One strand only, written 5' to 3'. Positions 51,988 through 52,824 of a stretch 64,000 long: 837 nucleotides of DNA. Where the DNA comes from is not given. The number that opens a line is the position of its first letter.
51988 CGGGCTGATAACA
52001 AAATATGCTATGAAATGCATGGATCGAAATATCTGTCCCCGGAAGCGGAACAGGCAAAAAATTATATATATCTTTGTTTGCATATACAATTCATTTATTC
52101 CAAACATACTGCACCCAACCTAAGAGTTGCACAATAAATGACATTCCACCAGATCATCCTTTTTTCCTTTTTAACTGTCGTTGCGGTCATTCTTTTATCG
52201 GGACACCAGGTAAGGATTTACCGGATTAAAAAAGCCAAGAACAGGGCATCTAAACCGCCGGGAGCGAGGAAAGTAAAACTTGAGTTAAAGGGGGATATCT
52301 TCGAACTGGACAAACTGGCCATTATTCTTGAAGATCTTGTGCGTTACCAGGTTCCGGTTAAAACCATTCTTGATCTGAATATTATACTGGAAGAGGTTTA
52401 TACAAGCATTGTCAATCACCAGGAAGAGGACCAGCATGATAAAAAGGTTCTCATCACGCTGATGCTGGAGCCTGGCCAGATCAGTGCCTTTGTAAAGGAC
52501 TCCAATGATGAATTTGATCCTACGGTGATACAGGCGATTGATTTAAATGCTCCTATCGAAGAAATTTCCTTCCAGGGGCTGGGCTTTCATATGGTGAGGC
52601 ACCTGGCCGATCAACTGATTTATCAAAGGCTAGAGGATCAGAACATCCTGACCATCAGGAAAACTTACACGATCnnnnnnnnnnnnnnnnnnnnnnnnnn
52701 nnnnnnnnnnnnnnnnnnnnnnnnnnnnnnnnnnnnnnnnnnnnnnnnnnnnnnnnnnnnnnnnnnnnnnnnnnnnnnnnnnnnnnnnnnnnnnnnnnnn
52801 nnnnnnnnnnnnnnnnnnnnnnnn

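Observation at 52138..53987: Membrane-anchored RsbW-like HATPase coupled to a NapH-like polyferredoxin, divergent from the rSAM operon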

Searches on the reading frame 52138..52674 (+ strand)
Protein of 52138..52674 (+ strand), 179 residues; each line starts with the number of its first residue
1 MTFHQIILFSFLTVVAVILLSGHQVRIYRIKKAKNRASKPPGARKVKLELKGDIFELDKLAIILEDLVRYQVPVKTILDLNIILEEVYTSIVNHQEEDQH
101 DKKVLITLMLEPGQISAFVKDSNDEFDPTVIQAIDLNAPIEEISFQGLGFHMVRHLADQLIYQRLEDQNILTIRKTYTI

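Call 3: search_protein_families(library=pfam, proteins=[window:52138-52674:+], max_evalue=0.01)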
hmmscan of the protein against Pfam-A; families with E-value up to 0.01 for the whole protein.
window:52138-52674:+ (179 aa): 1 family
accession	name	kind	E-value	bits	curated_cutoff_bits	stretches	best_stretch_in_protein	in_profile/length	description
PF13581.12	HATPase_c_2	-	4.3e-13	49.8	27.4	1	66-175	17-127/127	Histidine kinase-like ATPase domain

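Call 4: search_protein_families(library=ncbifam, proteins=[window:52138-52674:+], max_evalue=0.01)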
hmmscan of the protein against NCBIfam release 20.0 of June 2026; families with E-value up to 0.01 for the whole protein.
window:52138-52674:+ (179 aa): 3 families
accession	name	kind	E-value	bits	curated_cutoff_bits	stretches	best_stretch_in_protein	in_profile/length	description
NF003144.0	PRK04069.1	equivalog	9.1e-07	28.4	145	1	75-162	38-129/161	anti-sigma B factor RsbW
TIGR01924.1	rsbW_low_gc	equivalog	2.8e-05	23.6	155.05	1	74-163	37-130/159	anti-sigma B factor RsbW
TIGR01925.2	spIIAB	equivalog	0.0051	16.7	135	1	72-161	30-119/137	anti-sigma F factor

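Call 10: find_homologous_proteins(query=window:52138-52674:+)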
Query window:52138-52674:+ (179 aa): 40 proteins with E <= 0.001 among 98 candidates.
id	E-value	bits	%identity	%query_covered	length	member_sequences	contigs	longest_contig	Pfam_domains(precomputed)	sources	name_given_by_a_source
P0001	2.0e-108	378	100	100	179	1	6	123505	PF13581.13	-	-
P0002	2.7e-82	293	79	99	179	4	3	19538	PF13581.13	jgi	-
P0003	5.2e-80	285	77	100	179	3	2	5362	PF13581.13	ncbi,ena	-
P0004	9.0e-80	285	77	100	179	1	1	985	PF13581.13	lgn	-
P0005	3.0e-77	276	75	99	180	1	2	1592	PF13581.13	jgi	jgi:serine/threonine-protein kinase RsbW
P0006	1.9e-76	274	75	99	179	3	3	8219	PF13581.13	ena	-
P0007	5.1e-76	272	73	98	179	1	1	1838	PF13581.13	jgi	jgi:serine/threonine-protein kinase RsbW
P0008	5.7e-76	272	72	100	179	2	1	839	PF13581.13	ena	-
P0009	2.3e-75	270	71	99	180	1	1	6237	PF13581.13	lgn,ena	-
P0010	2.8e-75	270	70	99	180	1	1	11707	PF13581.13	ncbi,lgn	-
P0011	3.5e-75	270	75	99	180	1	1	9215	PF13581.13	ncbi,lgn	ncbi:MAG: ATP-binding protein [bacterium]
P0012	1.6e-74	267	74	99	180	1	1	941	PF13581.13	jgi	jgi:serine/threonine-protein kinase RsbW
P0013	4.4e-73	263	71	99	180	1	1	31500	PF13581.13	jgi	-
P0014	4.0e-72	260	68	99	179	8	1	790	PF13581.13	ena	-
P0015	6.5e-70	252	66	99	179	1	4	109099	PF13581.13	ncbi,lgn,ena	ncbi:MAG: ATP-binding protein [Bacteroidota bacterium]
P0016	1.1e-68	248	67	99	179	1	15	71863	PF13581.13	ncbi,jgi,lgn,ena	-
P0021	1.1e-66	242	67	99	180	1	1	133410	PF13581.13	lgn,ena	-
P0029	2.3e-62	228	60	100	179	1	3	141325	PF13581.13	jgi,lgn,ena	-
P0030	2.5e-62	228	59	99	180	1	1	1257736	PF13581.13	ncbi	ncbi:MAG: ATP-binding protein [Bacteroidales bacterium]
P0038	8.4e-56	207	56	99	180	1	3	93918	PF13581.13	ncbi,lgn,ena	-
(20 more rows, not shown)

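Call 11: find_encoding_contigs(protein=P0030, flank=10000, max_places=2)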
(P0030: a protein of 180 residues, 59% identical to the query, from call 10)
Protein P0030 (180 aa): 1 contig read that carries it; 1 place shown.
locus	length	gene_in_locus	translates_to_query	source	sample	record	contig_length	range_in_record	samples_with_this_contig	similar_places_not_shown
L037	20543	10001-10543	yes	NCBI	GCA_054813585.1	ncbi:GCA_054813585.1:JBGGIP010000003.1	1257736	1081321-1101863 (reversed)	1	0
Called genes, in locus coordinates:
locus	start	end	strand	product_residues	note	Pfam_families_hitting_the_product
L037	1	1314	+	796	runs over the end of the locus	PF04932:Wzy_C, PF07719:TPR_2 (faint), PF13428:TPR_14 (faint), PF14559:TPR_19 (faint)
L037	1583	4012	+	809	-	PF13620:CarboxypepD_reg, PF13715:CarbopepD_reg_2, PF07715:Plug, PF00593:TonB_dep_Rec_b-barrel (weak), PF14905:OMP_b-brl_3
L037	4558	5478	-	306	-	PF18962:Por_Secre_tail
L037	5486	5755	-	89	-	PF18962:Por_Secre_tail (weak)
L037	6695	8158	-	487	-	PF13620:CarboxypepD_reg (weak), PF17210:SdrD_B, PF22904:NOMO1-like_2nd (faint), PF00404:Dockerin_1 (weak), PF09603:Fib_succ_major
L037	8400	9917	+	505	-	PF13581:HATPase_c_2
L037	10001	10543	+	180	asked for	PF13581:HATPase_c_2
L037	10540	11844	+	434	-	PF12801:Fer4_5 (weak)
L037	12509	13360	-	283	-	PF13578:Methyltransf_24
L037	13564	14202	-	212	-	PF19540:DUF6064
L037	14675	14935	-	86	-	PF01909:NTP_transf_2, PF18765:Polbeta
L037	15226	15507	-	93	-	PF06865:Ppnp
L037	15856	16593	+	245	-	PF00535:Glycos_transf_2, PF13641:Glyco_tranf_2_3 (weak)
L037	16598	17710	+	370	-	PF02350:Epimerase_2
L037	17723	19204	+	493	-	PF09852:DUF2079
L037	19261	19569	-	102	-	PF01934:HepT-like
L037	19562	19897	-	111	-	PF01909:NTP_transf_2, PF18765:Polbeta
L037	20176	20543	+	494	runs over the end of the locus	PF03929:PepSY_TM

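Call 12: find_encoding_contigs(protein=P0038, flank=10000, max_places=2)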
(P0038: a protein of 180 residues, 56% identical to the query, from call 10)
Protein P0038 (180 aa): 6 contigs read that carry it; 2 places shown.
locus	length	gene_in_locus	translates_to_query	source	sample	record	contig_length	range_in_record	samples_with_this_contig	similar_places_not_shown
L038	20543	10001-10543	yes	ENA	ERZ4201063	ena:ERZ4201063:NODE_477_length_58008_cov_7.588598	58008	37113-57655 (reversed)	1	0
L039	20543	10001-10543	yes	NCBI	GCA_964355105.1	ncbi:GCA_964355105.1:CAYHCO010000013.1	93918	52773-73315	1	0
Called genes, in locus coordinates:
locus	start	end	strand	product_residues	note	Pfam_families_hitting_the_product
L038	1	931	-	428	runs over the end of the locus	?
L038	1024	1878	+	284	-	-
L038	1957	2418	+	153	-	PF10543:ORF6N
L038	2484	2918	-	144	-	-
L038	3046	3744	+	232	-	PF01066:CDP-OH_P_transf (weak)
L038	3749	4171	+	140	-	PF04138:GtrA_DPMS_TM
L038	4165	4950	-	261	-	-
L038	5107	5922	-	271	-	PF20434:BD-FAE (faint), PF02230:Abhydrolase_2 (weak)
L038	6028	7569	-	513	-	PF04389:Peptidase_M28, PF01546:Peptidase_M20 (weak)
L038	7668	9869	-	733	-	PF16875:Glyco_hydro_36N, PF02065:Melibiase, PF16874:Glyco_hydro_36C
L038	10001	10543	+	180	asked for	PF13581:HATPase_c_2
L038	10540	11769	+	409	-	PF12801:Fer4_5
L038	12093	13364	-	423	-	PF00070:Pyr_redox (faint), PF01266:DAO, PF01494:FAD_binding_3 (faint), PF03486:HI0933_like (faint), PF07992:Pyr_redox_2 (faint), PF13450:NAD_binding_8 (weak)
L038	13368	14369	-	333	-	PF05544:Pro_racemase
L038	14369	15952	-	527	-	PF00171:Aldedh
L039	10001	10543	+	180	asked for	PF13581:HATPase_c_2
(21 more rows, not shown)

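Call 13: find_encoding_contigs(protein=P0029, flank=10000, max_places=2)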
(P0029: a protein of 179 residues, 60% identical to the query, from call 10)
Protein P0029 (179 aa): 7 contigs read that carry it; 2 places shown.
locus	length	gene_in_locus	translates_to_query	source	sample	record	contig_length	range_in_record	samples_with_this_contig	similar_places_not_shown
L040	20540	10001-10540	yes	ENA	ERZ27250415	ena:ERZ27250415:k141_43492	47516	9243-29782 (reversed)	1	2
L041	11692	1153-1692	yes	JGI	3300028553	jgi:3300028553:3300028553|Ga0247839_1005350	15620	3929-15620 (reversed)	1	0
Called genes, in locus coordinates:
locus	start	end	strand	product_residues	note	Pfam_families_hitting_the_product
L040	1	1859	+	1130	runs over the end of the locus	PF26549:Tricorn_N (faint), PF26550:Tricorn_2nd, PF07676:PD40 (faint)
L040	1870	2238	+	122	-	PF01925:TauE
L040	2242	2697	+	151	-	PF01243:PNPOx_N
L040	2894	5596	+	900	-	PF00317:Ribonuc_red_lgN, PF02867:Ribonuc_red_lgC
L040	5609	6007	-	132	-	-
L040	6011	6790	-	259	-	PF04055:Radical_SAM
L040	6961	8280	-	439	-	PF26766:Choice_anch_L, PF00801:PKD, PF18911:PKD_4, PF18962:Por_Secre_tail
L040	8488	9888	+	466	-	PF00753:Lactamase_B, PF23023:Anti-Pycsar_Apyc1 (faint), PF12706:Lactamase_B_2 (faint), PF16661:Lactamase_B_6 (weak), PF10996:Beta-Casp, PF07521:RMMBL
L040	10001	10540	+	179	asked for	PF13581:HATPase_c_2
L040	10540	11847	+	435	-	PF12801:Fer4_5 (weak)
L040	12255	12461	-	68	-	-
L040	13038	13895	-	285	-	PF00106:adh_short, PF13561:adh_short_C2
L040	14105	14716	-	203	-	-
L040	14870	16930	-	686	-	PF00133:tRNA-synt_1, PF09334:tRNA-synt_1g, PF08264:Anticodon_1 (weak), PF19303:Anticodon_3, PF01588:tRNA_bind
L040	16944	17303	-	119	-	PF02152:FolB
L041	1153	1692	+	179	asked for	PF13581:HATPase_c_2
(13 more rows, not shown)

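Call 15: find_encoding_contigs(protein=P0021, flank=10000, max_places=2)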
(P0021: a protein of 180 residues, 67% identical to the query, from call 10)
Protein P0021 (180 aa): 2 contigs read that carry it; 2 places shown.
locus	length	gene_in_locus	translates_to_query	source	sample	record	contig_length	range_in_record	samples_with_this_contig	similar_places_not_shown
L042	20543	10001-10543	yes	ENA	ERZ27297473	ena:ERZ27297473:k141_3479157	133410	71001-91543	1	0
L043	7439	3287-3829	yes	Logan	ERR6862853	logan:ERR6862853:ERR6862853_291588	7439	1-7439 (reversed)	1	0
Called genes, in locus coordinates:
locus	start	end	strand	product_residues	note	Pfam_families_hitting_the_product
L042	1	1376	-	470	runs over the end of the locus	-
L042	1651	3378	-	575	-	PF18962:Por_Secre_tail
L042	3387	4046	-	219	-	PF20329:DUF6624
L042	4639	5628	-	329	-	-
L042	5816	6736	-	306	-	PF18780:HNH_repeat, PF01844:HNH, PF14279:HNH_5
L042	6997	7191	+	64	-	-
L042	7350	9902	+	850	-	PF00690:Cation_ATPase_N, PF00122:E1-E2_ATPase, PF00702:Hydrolase, PF13246:Cation_ATPase, PF08282:Hydrolase_3 (faint), PF00689:Cation_ATPase_C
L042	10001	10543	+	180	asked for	PF13581:HATPase_c_2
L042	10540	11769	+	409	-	PF12801:Fer4_5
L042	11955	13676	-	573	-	PF18962:Por_Secre_tail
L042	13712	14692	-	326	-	PF01522:Polysacc_deac_1 (weak)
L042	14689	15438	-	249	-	PF13237:Fer4_10 (faint), PF00037:Fer4 (faint), PF12838:Fer4_7 (weak), PF01292:Ni_hydr_CYTB (faint), PF14358:DUF4405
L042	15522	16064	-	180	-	PF00027:cNMP_binding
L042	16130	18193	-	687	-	PF07944:Beta-AFase-like_GH127_cat, PF20736:Glyco_hydro127M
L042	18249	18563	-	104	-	-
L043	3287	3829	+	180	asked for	PF13581:HATPase_c_2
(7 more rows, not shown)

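Call 16: find_encoding_contigs(protein=P0015, flank=10000, max_places=2)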
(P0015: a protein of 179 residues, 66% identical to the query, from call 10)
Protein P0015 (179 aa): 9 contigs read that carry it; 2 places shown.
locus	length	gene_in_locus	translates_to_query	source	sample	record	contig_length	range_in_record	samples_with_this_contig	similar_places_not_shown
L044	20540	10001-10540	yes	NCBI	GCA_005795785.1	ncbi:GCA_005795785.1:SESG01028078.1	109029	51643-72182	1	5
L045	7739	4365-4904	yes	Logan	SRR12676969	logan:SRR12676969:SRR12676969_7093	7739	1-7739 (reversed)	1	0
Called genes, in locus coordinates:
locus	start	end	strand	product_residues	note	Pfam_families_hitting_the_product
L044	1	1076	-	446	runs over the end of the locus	PF00072:Response_reg, PF00158:Sigma54_activat, PF14532:Sigma54_activ_2, PF07728:AAA_5 (weak), PF00004:AAA (weak), PF25601:AAA_lid_14, PF02954:HTH_8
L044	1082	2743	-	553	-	PF00672:HAMP (weak), PF00512:HisKA, PF02518:HATPase_c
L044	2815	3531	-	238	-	PF01597:GCV_H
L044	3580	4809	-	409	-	PF03916:NrfD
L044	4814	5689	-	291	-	PF12838:Fer4_7 (faint), PF12797:Fer4_2 (faint), PF13187:Fer4_9 (faint), PF13237:Fer4_10 (faint), PF13247:Fer4_11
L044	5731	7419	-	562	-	PF12849:PBP_like_2, PF01597:GCV_H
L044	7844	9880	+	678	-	PF12860:PAS_7 (faint), PF00989:PAS, PF13188:PAS_8, PF08448:PAS_4, PF13426:PAS_9, PF00512:HisKA, PF02518:HATPase_c, PF00072:Response_reg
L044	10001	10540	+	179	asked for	PF13581:HATPase_c_2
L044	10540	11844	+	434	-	PF12801:Fer4_5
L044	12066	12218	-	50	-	-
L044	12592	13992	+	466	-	PF00753:Lactamase_B, PF23023:Anti-Pycsar_Apyc1 (faint), PF12706:Lactamase_B_2 (faint), PF16661:Lactamase_B_6 (weak), PF10996:Beta-Casp, PF07521:RMMBL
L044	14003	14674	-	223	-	-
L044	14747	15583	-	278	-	PF00106:adh_short, PF13561:adh_short_C2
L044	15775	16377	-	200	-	-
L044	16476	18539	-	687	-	PF00133:tRNA-synt_1, PF09334:tRNA-synt_1g, PF08264:Anticodon_1 (weak), PF19303:Anticodon_3, PF01588:tRNA_bind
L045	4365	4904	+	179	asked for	PF13581:HATPase_c_2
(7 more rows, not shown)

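Call 17: find_encoding_contigs(protein=P0016, flank=10000, max_places=3)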
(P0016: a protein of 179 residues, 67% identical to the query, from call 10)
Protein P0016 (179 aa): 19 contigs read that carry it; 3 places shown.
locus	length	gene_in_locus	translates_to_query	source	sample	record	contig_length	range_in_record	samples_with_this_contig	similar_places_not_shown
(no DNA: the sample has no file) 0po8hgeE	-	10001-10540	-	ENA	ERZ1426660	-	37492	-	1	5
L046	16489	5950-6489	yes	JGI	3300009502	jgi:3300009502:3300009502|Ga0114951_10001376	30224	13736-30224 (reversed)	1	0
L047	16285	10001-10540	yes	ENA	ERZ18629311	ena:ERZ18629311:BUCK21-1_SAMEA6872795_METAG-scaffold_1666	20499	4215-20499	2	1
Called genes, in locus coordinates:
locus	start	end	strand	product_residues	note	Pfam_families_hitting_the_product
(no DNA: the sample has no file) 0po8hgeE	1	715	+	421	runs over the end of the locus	PF01547:SBP_bac_1, PF13416:SBP_bac_8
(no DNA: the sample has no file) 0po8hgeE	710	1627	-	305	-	-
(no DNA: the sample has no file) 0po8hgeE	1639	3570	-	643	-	PF04616:Glyco_hydro_43 (faint)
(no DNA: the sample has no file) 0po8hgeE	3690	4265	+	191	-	PF18306:LDcluster4, PF03641:Lysine_decarbox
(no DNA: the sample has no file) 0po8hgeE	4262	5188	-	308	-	PF00135:COesterase, PF20434:BD-FAE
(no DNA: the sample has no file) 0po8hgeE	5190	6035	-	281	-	PF10503:Esterase_PHB (weak), PF02230:Abhydrolase_2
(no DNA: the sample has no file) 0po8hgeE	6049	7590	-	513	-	PF04389:Peptidase_M28, PF01546:Peptidase_M20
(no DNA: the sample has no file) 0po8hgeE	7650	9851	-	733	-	PF16875:Glyco_hydro_36N, PF02065:Melibiase, PF16874:Glyco_hydro_36C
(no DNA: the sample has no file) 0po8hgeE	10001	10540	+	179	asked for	PF13581:HATPase_c_2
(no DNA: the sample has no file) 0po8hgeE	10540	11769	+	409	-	PF12801:Fer4_5 (weak)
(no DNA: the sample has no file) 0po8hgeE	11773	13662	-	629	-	PF04055:Radical_SAM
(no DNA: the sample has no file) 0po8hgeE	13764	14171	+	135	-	PF21619:DUF6855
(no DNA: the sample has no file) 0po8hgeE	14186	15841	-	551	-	-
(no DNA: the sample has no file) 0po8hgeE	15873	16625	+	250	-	PF02596:DUF169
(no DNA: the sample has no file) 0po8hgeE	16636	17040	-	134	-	-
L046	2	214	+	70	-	?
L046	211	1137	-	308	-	PF00135:COesterase, PF20434:BD-FAE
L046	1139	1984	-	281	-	PF10503:Esterase_PHB (weak), PF02230:Abhydrolase_2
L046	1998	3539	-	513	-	PF04389:Peptidase_M28, PF01546:Peptidase_M20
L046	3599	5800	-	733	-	PF16875:Glyco_hydro_36N, PF02065:Melibiase, PF16874:Glyco_hydro_36C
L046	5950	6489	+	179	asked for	PF13581:HATPase_c_2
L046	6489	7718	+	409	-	PF12801:Fer4_5 (weak)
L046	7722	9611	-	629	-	PF04055:Radical_SAM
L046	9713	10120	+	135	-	PF21619:DUF6855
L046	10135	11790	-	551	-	-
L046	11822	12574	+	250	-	PF02596:DUF169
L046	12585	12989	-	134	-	-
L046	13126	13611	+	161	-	PF12900:Pyridox_ox_2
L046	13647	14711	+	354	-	PF14100:DUF6807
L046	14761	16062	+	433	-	PF01408:GFO_IDH_MocA, PF22725:GFO_IDH_MocA_C3 (faint), PF19051:GFO_IDH_MocA_C2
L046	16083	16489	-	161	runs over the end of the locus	-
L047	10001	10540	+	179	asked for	PF13581:HATPase_c_2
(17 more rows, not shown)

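Call 22: search_solved_structures(query=A1, max_evalue=1, show_alignments=3)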
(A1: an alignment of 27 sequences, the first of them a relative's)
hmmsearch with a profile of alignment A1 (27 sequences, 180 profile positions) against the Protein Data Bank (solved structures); distinct sequences matched with E-value up to 1: 2.
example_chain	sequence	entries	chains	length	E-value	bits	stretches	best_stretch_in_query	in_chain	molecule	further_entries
6m36_A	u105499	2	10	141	0.0013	21.8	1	76-169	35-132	Serine-protein kinase RsbW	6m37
9jft_R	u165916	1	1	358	0.37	13.9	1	36-117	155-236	Psychosine receptor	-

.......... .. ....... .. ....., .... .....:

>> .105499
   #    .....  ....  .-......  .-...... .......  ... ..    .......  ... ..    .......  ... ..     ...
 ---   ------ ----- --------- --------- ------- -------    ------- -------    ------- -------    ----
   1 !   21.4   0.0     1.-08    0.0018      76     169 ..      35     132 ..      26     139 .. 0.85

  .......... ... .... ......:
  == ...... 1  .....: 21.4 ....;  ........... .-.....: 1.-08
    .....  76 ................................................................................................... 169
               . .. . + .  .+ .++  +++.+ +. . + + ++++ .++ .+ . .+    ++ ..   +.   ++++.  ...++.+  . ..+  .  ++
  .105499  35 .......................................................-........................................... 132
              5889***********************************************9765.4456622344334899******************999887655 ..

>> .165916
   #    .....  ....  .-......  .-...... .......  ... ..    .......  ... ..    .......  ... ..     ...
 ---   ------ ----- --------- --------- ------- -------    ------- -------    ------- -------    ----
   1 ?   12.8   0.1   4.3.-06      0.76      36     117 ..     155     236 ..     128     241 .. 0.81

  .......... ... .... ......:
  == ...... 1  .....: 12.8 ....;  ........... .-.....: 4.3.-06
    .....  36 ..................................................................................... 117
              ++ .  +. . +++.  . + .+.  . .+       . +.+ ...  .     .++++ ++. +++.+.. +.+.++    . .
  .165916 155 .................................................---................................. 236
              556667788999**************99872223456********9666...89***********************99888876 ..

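Call 23: find_related_loci(query=A1, collection=genome_contigs, flank=10000)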
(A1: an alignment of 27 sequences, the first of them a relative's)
Query A1 (179 aa) in genome_contigs; peptide patterns used: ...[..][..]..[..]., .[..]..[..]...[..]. (x = any residue, [..] = any of these).
64 stretches matched a pattern; 7 encode a relative of the query (tblastn E <= 1e-3); 7 distinct loci.
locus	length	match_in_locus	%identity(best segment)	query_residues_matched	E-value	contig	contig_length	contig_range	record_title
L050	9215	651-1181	75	1-177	5e-84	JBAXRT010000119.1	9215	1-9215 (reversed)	MAG: bacterium isolate ELA590 MAG590_119, whole genome shotgun sequence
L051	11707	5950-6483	70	1-178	2e-83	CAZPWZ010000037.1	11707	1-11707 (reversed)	MAG TPA_asm: uncultured Draconibacterium sp. isolate SRP302447_co3_194 genome assembly, contig: NODE_15444_length_11707_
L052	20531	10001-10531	66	1-177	4e-77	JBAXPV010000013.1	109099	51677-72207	MAG: Bacteroidota bacterium isolate ELA540 MAG540_13, whole genome shotgun sequence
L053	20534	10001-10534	67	1-178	8e-77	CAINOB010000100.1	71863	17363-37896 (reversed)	MAG: uncultured Bacteroidetes bacterium isolate AM-2014_bin-1198 genome assembly, contig: bin-1198:100/130, whole genome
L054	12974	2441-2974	65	1-178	2e-71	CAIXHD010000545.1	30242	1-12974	MAG: uncultured Bacteroidetes bacterium isolate Loclat_bin-16290 genome assembly, contig: bin-16290:545/621, whole genom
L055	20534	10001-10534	56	1-178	2e-63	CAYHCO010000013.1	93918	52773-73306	MAG TPA_asm: uncultured Porphyromonadaceae bacterium isolate ERP119702_co1_162 genome assembly, contig: NODE_133_length_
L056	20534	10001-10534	67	1-178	2e-80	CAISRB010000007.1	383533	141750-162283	MAG: uncultured Bacteroidales bacterium isolate AM-lipid-02-D10_bin-0834 genome assembly, contig: bin-0834:07/33, whole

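Call 41: predict_structure(alignment_id=A1)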
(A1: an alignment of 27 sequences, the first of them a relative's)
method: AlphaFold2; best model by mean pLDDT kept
length: 179 residues; sequences in the alignment: 27
mean_pLDDT: 78.4   pTM: 0.60
mean pLDDT of the five models: 78.4, 78.2, 76.6, 74.0, 73.1
residues with pLDDT >= 90: 26; 70-90: 108; 50-70: 41; < 50: 4
segments of 3 or more residues with pLDDT < 50: 38-40
pLDDT, mean of each block of 10 residues (from residue 1): 87 94 84 55 67 67 81 88 86 77 84 88 77 63 57 83 87 87
secondary structure, 60 per line:
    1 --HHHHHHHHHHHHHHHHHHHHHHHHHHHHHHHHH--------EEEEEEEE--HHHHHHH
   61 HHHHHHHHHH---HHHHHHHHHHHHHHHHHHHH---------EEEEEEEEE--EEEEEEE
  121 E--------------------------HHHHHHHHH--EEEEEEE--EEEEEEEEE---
elements in order: H3-35 E44-51 H54-70 H74-93 E103-111 E114-121 H148-156 E159-165 E168-176

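Call 45: search_protein_families(library=pfam, proteins=[L046:7725-9611:-, L037:8400-9914:+, L056:16666-18156:+, L054:6658-8514:-], max_evalue=0.01)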
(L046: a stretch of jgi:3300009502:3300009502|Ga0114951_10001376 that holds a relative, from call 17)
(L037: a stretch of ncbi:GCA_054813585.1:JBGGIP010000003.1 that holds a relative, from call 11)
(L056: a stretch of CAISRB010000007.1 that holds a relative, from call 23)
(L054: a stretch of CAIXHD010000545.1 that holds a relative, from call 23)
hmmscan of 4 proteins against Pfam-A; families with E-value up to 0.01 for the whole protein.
L046:7725-9611:- (629 aa): 2 families
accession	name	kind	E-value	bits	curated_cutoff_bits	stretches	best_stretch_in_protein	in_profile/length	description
PF04055.27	Radical_SAM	-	6.7e-13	49.6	29.5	1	354-512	4-164/166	Radical SAM superfamily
PF02310.24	B12-binding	-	0.0011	19.2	32.1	1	199-276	45-120/121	B12 binding domain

L037:8400-9914:+ (505 aa): 3 families
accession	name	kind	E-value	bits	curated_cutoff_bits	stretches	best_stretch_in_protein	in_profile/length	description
PF13581.12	HATPase_c_2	-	2.5e-19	70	27.4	1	12-138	2-127/127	Histidine kinase-like ATPase domain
PF00583.31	Acetyltransf_1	-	0.0024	18.6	20.7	1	207-280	26-98/116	Acetyltransferase (GNAT) family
PF02518.31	HATPase_c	-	0.0041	18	26.4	1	44-120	8-85/111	Histidine kinase-, DNA gyrase B-, and HSP90-like ATPase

L056:16666-18156:+ (497 aa): 4 families
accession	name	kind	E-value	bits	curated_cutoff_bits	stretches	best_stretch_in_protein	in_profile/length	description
PF13581.12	HATPase_c_2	-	4.1e-16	59.6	27.4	1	12-137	2-127/127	Histidine kinase-like ATPase domain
PF00583.31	Acetyltransf_1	-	1.9e-05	25.3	20.7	1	208-278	30-98/116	Acetyltransferase (GNAT) family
PF13508.13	Acetyltransf_7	-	0.0067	17.2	27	0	220-275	10-61/84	Acetyltransferase (GNAT) domain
PF13673.13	Acetyltransf_10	-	0.0096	16.3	23.6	0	185-267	5-79/128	Acetyltransferase (GNAT) domain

L054:6658-8514:- (619 aa): 2 families
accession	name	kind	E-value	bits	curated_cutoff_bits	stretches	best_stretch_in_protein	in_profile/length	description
PF04055.27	Radical_SAM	-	1.3e-11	45.4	29.5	1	354-512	4-164/166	Radical SAM superfamily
PF02310.24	B12-binding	-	0.00018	21.8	32.1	1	201-276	47-120/121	B12 binding domain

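Call 48: fold_search(model_id=the predicted structure, library=pdb)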
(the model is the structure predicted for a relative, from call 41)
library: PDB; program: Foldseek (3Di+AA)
matches with E <= 10: 577; with E <= 0.001: 24
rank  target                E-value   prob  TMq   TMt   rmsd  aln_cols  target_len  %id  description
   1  1til_E                1.9e-08  1.00  0.62  0.78   3.7       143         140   12  Crystal Structures of the ADP and ATP bound forms of the Bacillus Anti-sigma factor SpoIIAB in complex with the Anti-a (released 2004-06-15)
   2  1l0o_A                2.6e-08  1.00  0.62  0.77   3.9       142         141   13  Crystal Structure of the Bacillus stearothermophilus Anti-Sigma Factor SpoIIAB with the Sporulation Sigma Factor Sigma (released 2002-04-03)
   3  1th8_A                3.5e-08  1.00  0.59  0.77   4.4       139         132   14  Crystal Structures of the ADP and ATP bound forms of the Bacillus Anti-sigma factor SpoIIAB in complex with the Anti-a (released 2004-06-15)
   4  1tid_A                4.0e-08  1.00  0.59  0.76   4.0       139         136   14  Crystal Structures of the ADP and ATP bound forms of the Bacillus Anti-sigma factor SpoIIAB in complex with the Anti-a (released 2004-06-15)
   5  6m37_C                2.7e-07  1.00  0.57  0.85   2.5       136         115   16  The crystal structure of B. subtilis RsbV/RsbW complex in the hexagonal crystal form (released 2020-07-15)
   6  6m36_C                3.3e-07  1.00  0.52  0.85   3.0       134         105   15  The crystal structure of B. subtilis RsbV/RsbW complex in the monoclinic crystal form (released 2020-07-15)
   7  1tid_C                3.3e-07  1.00  0.59  0.77   4.0       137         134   13  Crystal Structures of the ADP and ATP bound forms of the Bacillus Anti-sigma factor SpoIIAB in complex with the Anti-a (released 2004-06-15)
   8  6m37_A                3.5e-07  1.00  0.56  0.86   2.5       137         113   16  The crystal structure of B. subtilis RsbV/RsbW complex in the hexagonal crystal form (released 2020-07-15)
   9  9qih_B                4.2e-07  1.00  0.60  0.38   4.5       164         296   15  Structure of response regulator LvrC from Leptospira (released 2026-03-25)
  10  9qih_A                4.2e-07  1.00  0.58  0.37   4.4       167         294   17  Structure of response regulator LvrC from Leptospira (released 2026-03-25)
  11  6m36_A                4.5e-07  1.00  0.52  0.87   2.8       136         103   15  The crystal structure of B. subtilis RsbV/RsbW complex in the monoclinic crystal form (released 2020-07-15)
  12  1thn_A                5.7e-07  1.00  0.59  0.76   4.0       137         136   13  Crystal Structures of the ADP and ATP bound forms of the Bacillus Anti-sigma factor SpoIIAB in complex with the Anti-a (released 2004-06-15)
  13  8ih8_D                6.0e-07  1.00  0.54  0.73   5.2       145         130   16  anti-sigmaF factor and Anti-sigmaF factor antagonist complex(usfx-RsfB) (released 2024-02-28)
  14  6m36_I                8.6e-07  1.00  0.52  0.86   3.0       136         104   15  The crystal structure of B. subtilis RsbV/RsbW complex in the monoclinic crystal form (released 2020-07-15)
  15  8ih8_C                9.2e-07  1.00  0.54  0.73   5.4       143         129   17  anti-sigmaF factor and Anti-sigmaF factor antagonist complex(usfx-RsfB) (released 2024-02-28)
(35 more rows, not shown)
